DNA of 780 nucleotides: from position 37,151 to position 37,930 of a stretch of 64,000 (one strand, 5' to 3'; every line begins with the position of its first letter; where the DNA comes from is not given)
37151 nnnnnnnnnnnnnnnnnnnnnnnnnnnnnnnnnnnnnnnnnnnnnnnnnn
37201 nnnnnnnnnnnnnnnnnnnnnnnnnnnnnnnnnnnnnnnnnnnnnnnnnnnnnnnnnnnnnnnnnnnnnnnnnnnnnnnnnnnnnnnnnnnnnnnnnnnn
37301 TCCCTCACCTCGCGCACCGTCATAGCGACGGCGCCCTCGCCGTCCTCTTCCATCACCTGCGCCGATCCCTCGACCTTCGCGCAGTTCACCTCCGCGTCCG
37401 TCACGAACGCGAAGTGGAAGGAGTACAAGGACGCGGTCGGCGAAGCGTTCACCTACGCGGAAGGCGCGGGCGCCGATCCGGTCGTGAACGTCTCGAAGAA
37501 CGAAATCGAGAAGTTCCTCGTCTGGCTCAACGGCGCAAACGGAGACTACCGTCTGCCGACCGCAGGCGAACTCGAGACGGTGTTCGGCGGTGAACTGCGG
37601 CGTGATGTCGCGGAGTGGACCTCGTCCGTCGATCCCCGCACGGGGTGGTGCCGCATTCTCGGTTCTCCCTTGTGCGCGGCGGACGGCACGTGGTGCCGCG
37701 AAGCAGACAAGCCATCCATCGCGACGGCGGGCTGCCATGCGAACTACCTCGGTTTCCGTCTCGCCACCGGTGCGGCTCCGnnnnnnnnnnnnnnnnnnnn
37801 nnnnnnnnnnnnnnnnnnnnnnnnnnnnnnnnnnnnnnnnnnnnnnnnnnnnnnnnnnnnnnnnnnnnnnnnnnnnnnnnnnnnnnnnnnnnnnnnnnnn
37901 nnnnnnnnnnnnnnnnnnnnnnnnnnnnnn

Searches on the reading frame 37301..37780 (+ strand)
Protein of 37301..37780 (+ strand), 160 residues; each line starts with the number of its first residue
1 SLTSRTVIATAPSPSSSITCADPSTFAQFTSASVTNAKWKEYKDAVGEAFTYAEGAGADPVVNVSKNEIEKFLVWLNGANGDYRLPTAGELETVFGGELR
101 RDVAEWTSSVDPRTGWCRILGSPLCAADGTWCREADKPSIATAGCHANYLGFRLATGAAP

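Call 15: search_protein_families(library=pfam, proteins=[window:37301-37780:+], max_evalue=10)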
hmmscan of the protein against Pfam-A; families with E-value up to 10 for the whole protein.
window:37301-37780:+ (160 aa): 1 family
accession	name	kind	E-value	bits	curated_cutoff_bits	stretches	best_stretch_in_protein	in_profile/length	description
PF03781.23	FGE-sulfatase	-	3.1e-06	27.5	23.3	1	26-114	49-141/255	Sulfatase-modifying factor enzyme 1-like domain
